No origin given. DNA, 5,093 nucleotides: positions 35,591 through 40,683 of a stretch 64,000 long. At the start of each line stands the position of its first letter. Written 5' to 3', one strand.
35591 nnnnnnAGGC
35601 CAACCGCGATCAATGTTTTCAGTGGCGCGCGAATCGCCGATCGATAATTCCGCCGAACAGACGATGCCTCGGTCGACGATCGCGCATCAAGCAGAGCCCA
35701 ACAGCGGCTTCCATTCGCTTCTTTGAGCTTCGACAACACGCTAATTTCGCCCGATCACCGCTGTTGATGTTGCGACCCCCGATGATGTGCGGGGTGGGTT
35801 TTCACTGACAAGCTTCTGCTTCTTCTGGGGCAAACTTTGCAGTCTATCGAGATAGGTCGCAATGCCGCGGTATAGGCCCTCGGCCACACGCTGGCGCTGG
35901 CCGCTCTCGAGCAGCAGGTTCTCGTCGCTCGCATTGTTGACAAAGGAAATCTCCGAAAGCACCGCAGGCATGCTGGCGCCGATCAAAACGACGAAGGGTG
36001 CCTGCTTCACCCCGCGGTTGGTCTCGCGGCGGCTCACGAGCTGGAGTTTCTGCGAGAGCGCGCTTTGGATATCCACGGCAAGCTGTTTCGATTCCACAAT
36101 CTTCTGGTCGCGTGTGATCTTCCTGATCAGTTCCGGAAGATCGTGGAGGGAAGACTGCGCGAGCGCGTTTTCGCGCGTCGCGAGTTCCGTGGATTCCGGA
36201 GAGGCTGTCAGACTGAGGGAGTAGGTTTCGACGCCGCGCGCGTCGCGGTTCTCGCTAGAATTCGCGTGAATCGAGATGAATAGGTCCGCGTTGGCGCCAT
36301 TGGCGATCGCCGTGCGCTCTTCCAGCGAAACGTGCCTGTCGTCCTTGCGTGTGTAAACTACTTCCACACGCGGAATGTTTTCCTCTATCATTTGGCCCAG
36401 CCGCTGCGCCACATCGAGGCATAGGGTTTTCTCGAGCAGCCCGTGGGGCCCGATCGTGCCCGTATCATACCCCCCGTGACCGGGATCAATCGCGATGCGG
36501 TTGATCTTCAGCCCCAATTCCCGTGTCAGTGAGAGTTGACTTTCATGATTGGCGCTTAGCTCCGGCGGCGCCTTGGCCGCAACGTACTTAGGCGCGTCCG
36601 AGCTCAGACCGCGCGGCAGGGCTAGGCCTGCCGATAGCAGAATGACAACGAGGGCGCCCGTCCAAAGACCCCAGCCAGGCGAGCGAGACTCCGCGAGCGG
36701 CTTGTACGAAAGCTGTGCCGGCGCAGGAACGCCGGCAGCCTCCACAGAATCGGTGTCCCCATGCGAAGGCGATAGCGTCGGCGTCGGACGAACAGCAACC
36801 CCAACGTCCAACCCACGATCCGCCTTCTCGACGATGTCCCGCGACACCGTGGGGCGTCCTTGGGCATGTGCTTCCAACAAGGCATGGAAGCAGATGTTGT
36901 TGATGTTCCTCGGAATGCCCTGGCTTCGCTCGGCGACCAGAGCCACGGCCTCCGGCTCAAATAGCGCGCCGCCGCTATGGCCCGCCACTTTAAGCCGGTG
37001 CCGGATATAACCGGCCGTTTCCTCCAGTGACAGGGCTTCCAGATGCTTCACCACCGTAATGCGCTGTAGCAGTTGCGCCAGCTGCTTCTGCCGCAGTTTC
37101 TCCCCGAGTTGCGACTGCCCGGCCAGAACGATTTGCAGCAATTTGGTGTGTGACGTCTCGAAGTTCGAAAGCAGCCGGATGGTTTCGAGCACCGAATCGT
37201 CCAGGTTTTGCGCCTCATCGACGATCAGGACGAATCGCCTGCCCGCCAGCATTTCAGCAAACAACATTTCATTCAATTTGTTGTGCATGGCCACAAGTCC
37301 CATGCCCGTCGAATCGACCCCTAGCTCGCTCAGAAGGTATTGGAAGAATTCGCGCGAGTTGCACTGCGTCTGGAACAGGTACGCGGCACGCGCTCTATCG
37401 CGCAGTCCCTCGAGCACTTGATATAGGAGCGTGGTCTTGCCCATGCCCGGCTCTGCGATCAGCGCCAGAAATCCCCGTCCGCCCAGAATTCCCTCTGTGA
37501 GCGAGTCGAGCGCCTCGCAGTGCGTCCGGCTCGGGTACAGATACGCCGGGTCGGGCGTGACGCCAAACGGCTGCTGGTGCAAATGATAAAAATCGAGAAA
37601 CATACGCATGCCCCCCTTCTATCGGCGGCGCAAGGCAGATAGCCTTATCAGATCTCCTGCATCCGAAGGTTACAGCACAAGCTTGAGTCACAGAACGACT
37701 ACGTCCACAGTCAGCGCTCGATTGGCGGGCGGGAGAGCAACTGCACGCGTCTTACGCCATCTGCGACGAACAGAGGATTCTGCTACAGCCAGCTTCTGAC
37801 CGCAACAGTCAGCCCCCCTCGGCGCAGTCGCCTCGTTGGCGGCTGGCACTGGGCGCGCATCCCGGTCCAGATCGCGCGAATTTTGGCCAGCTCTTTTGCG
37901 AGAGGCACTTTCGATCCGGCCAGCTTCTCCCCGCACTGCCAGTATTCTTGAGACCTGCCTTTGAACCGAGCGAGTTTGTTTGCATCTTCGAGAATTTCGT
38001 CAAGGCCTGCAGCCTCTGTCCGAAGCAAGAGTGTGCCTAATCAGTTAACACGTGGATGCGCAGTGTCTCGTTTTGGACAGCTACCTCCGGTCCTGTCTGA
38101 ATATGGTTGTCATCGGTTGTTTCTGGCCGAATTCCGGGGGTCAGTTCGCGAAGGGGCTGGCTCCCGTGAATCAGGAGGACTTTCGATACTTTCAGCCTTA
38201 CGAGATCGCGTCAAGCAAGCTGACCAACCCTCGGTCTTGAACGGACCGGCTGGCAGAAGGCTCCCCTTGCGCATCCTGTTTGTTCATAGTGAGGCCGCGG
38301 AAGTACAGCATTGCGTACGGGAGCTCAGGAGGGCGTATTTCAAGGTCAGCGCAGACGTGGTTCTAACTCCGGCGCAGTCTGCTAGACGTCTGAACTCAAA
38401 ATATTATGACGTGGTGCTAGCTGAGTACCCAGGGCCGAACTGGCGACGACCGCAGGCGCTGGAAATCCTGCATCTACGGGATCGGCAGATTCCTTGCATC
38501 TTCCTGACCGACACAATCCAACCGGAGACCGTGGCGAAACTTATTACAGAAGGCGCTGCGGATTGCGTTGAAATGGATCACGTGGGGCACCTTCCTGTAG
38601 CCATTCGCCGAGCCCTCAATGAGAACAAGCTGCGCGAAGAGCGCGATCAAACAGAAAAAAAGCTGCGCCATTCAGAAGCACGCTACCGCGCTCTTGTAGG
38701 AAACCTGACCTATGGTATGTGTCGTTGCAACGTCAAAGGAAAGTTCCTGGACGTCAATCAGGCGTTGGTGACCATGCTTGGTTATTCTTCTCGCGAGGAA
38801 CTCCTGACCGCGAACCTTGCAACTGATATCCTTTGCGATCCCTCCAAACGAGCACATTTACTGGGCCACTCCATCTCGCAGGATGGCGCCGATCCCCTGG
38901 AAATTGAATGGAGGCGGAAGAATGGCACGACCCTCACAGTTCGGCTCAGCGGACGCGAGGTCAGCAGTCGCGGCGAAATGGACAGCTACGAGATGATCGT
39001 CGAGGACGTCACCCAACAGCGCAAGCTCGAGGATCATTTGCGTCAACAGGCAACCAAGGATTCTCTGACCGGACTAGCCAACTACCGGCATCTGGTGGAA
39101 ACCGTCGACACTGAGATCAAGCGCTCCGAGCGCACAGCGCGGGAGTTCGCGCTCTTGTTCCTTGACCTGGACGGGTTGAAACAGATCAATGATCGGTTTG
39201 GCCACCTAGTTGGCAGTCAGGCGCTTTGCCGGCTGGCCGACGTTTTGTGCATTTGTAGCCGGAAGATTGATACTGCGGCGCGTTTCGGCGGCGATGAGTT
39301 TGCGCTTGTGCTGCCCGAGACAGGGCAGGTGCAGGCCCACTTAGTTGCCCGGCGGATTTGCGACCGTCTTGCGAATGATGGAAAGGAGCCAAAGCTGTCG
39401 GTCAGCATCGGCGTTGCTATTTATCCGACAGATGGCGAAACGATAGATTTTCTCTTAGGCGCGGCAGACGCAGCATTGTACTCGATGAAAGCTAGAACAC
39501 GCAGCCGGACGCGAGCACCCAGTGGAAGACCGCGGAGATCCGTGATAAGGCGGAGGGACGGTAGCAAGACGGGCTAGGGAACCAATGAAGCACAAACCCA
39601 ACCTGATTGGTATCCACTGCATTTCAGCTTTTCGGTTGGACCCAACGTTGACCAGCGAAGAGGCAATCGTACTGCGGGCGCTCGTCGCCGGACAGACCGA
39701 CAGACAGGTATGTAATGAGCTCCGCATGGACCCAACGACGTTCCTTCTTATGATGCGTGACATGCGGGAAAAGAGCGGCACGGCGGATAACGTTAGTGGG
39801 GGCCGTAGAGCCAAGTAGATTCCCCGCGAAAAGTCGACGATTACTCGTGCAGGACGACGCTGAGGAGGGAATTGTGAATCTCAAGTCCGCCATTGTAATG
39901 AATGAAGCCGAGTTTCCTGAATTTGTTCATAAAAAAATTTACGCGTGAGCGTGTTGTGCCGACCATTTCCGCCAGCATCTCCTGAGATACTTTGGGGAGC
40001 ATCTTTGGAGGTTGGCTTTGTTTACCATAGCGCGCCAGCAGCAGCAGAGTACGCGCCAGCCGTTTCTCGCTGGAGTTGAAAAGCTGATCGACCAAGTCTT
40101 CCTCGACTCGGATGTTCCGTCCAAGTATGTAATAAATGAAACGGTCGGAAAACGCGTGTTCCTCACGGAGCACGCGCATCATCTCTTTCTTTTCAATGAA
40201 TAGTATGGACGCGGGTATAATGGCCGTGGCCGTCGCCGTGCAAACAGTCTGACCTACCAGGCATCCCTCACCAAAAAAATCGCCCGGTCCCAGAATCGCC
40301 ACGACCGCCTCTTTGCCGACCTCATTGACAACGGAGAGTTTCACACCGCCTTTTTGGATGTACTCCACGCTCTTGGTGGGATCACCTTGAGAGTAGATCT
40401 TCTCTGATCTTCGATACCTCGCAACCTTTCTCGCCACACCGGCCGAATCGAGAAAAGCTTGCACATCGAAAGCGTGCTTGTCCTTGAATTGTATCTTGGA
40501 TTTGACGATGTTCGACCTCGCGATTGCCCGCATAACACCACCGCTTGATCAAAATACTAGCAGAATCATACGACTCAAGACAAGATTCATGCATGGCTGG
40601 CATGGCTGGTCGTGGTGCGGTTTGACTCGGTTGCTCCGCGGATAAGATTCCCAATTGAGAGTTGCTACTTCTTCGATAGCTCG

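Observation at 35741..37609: ExeA/GspA-like AAA+ ATPase fused through a TM helix to a peptidoglycan amidase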

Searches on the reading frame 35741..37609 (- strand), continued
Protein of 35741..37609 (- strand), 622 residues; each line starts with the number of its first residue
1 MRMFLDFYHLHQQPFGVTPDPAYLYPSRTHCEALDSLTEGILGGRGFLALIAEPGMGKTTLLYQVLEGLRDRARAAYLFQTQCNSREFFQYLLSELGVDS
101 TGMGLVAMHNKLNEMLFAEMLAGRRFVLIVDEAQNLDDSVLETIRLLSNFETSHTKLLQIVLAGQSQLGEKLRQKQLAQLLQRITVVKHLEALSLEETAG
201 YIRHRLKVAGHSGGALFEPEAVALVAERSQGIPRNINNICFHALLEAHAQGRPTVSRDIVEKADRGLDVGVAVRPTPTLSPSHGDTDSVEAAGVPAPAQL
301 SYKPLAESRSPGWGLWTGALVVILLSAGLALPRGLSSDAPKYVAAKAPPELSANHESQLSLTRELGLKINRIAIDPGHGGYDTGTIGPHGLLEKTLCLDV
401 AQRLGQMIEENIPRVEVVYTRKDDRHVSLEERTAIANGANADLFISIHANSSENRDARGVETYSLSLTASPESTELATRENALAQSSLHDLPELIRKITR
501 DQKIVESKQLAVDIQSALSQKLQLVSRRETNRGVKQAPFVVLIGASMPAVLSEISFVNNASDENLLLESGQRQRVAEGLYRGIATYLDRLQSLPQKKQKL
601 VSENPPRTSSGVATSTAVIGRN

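Call 83: find_encoding_contigs(protein=P0135, flank=8000, max_places=3)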
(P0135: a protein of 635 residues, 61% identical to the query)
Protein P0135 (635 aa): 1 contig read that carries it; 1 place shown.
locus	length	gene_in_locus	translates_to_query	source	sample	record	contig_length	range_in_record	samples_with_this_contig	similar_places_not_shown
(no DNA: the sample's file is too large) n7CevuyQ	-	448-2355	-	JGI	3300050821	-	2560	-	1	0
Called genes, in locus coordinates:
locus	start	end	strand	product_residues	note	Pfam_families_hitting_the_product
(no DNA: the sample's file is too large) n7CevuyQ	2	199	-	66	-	?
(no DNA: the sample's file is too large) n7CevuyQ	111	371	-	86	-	-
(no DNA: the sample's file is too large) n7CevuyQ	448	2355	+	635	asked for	PF07238:PilZ, PF13191:AAA_16 (weak), PF13401:AAA_22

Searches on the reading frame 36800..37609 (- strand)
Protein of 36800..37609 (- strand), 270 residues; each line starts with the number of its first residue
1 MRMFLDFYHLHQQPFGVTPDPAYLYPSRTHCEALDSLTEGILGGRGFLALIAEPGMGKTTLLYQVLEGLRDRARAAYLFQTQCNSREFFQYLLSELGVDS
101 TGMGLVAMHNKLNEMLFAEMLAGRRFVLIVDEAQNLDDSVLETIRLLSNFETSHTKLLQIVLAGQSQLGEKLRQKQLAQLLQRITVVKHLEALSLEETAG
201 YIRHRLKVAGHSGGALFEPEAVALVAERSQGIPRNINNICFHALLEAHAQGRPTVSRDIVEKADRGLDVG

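Call 63: search_dna_similar(query=window:36800-37609:-, collection=plasmids, mode=protein, max_rows=25, max_evalue=1e-8)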
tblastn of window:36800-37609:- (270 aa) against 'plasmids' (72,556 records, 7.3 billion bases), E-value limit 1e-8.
Records with a match: 73; places in all: 85; records where one place covers at least 80% of the query: 70.
Best place of each record, by identity: <60% 73.
By first word of the organism name: Streptomyces 13; Mycobacterium 5; Nitratidesulfovibrio 4; Thioclava 4; Roseobacter 4; Geobacillus 4; Rhodococcus 4; Rhodovulum 3; Jannaschia 2; Rhizobium 2; and 27 more.
By predicted mobility (MOB-suite, as given by PLSDB): non-mobilizable 55; mobilizable 16; conjugative 2.
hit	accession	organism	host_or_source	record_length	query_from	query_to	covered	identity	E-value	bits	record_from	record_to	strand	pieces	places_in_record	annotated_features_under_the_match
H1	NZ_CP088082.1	Ideonella dechloratans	Cell culture,Activated sludge, ...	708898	3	265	97%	43.0%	2e-45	170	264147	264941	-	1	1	AAA family ATPase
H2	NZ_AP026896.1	Aeromonas caviae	Microbe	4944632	3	263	97%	40.3%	2e-39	152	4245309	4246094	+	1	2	none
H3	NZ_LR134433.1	Legionella adelaidensis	environmental,Cooling tower water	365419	3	263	97%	37.4%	4e-33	134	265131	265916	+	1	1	AAA family ATPase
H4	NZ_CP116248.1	Nitratidesulfovibrio vulgaris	swine finishing facility waste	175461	3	256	94%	38.2%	2e-39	152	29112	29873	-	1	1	XrtA/PEP-CTERM system-associated ATPase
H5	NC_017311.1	Nitratidesulfovibrio vulgaris RCH1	-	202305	3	256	94%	38.2%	2e-39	152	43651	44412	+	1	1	XrtA/PEP-CTERM system-associated ATPase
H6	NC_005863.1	Nitratidesulfovibrio vulgaris str. Hildenborough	-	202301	3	256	94%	38.2%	2e-39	152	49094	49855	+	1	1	XrtA/PEP-CTERM system-associated ATPase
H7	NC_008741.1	Nitratidesulfovibrio vulgaris DP4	-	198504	3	256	94%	38.2%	3e-39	152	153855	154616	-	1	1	XrtA/PEP-CTERM system-associated ATPase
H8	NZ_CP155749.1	Sphingomonas parapaucimobilis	Chinese cabbage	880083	3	270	99%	35.7%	1e-37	147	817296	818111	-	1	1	AAA family ATPase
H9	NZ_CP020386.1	Rhodovulum sp. MB263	cell culture,mud flat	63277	8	267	96%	36.6%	8e-37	145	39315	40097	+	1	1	AAA family ATPase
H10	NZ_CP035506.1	Haematobacter massiliensis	single cell,human skin swab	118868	2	262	97%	36.3%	1e-35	142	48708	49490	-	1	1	AAA family ATPase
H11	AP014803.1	Rhodovulum sulfidophilum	-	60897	8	267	96%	36.3%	2e-37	147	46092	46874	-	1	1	exeA: general secretion pathway protein A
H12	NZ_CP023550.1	Rhodobacter sp. CZR27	cell culture,paddy soil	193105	1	270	100%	33.5%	3e-31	129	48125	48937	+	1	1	AAA family ATPase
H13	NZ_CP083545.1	Jannaschia sp. W003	-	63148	3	270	99%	33.7%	9e-35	139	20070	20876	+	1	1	AAA family ATPase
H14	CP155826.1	Thioclava sp. 'Guangxiensis'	Bruguiera gymnorhiza,pure ...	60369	3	261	96%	34.9%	5e-33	134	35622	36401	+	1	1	AAA family ATPase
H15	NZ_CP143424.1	Roseobacter litoralis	Fucus vesiculosus var. spiralis,cell ...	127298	3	265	97%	34.0%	7e-35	139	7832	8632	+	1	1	AAA family ATPase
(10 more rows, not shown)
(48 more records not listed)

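Call 64: get_annotated_region(hit=H2, flank=5000)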
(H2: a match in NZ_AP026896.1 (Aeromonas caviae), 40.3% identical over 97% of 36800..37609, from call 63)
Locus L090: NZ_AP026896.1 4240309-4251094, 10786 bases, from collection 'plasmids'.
description: Aeromonas caviae strain KAM479 plasmid pKAM479_3, complete sequence
organism: Aeromonas caviae (NCBI taxid 648)
taxonomy: Bacteria; Pseudomonadota; Gammaproteobacteria; Aeromonadales; Aeromonadaceae; Aeromonas; Aeromonas caviae
host: -; source: Microbe; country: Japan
typing (MOB-suite, as given by PLSDB): non-mobilizable
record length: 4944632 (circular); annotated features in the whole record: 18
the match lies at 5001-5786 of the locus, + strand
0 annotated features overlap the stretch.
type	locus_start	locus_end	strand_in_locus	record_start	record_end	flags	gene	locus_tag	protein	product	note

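Call 67: search_protein_families(library=pfam, proteins=[L090:5001-6644:+, L090:6644-7327:+], max_evalue=0.001)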
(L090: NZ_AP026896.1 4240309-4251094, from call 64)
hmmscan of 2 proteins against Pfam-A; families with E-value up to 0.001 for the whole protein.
L090:5001-6644:+ (547 aa): 10 families
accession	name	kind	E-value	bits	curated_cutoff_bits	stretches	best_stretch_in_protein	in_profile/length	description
PF13401.12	AAA_22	-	1.3e-29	103.6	27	1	42-171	4-130/130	AAA domain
PF21327.3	GspA_C39-like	-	1.8e-14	54.4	27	1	340-436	2-97/97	GspA, peptidase C39-like domain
PF13191.12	AAA_16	-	4.3e-12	47.3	32.6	1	22-156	2-164/167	AAA ATPase domain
PF01471.23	PG_binding_1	-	8.4e-11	42.3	23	1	453-506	3-56/57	Putative peptidoglycan binding domain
PF00004.35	AAA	-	3.4e-06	28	21.2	1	46-183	1-127/131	ATPase family associated with various cellular activities (AAA)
PF13604.12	AAA_30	-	0.00019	21.7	27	1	39-202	14-163/191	AAA domain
PF14532.12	Sigma54_activ_2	-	0.00023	21.8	25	0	46-185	24-130/138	Sigma-54 interaction domain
PF07728.20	AAA_5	-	0.00026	21.4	22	1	46-150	2-94/139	AAA domain (dynein-related subfamily)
PF05621.17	TniB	-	0.00043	20.2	22.4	0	46-184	38-180/189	Bacterial TniB protein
PF13245.12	AAA_19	-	0.00051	20.7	25.1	0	45-163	13-124/134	AAA domain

L090:6644-7327:+ (227 aa): 1 family
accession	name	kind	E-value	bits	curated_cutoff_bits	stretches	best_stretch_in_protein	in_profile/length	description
PF16537.11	T2SSB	-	3e-21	75.3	28.4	1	162-220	1-59/60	Type II secretion system protein B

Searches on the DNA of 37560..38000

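Call 40: search_rna_families(source=window, start=37560, end=38000, threshold=evalue, max_evalue=1)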
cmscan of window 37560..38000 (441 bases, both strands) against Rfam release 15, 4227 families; matches with E-value up to 1: 2.
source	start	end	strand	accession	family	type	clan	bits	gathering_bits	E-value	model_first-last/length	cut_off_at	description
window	37672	37932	-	RF02205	WT1-AS_3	Gene; lncRNA;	-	20.8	55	0.97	1-245/245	no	WT1 antisense RNA conserved region 3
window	37825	37845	+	RF03036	osmY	Gene; sRNA;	-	14.6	46.9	0.88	2-22/72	no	osmY RNA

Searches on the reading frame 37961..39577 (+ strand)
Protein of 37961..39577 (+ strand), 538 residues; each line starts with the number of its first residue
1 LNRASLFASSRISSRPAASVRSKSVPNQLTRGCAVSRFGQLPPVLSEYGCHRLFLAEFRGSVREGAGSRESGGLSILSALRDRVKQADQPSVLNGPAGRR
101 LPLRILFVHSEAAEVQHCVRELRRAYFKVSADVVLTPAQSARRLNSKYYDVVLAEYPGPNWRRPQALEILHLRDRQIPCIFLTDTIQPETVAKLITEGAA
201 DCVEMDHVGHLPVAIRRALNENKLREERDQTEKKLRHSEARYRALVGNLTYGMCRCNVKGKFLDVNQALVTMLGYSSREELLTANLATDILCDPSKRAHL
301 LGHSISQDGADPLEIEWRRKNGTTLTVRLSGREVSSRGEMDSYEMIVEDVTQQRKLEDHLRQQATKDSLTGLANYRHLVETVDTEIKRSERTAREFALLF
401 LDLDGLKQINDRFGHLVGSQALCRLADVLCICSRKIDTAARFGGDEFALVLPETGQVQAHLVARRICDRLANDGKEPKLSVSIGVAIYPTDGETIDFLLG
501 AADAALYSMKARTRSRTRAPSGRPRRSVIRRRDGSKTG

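Call 15: search_protein_families(library=pfam, proteins=[window:37961-39577:+], max_evalue=0.001)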
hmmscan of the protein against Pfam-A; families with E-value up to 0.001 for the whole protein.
window:37961-39577:+ (538 aa): 4 families
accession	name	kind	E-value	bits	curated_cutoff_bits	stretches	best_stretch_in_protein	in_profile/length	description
PF00990.26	GGDEF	-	1.2e-37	129.6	23.8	1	365-515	2-160/161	Diguanylate cyclase, GGDEF domain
PF13426.13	PAS_9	-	8.5e-10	39.3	27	1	253-352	4-103/103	PAS domain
PF13188.13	PAS_8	-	5.6e-08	32.9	21.8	1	240-289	1-49/65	PAS domain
PF00989.32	PAS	-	7.9e-05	23.1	22.6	1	241-338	2-100/113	PAS fold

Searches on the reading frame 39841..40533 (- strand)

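Call 15: search_protein_families(library=pfam, proteins=[window:39841-40533:-], max_evalue=0.001)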
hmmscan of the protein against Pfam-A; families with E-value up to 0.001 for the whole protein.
window:39841-40533:- (230 aa): 2 families
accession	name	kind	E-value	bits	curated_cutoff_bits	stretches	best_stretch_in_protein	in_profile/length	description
PF00027.35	cNMP_binding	-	2.8e-18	66.1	27.5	1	39-124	3-88/89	Cyclic nucleotide-binding domain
PF13545.12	HTH_Crp_2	-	9.3e-11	42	27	1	157-221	1-63/70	Crp-like helix-turn-helix domain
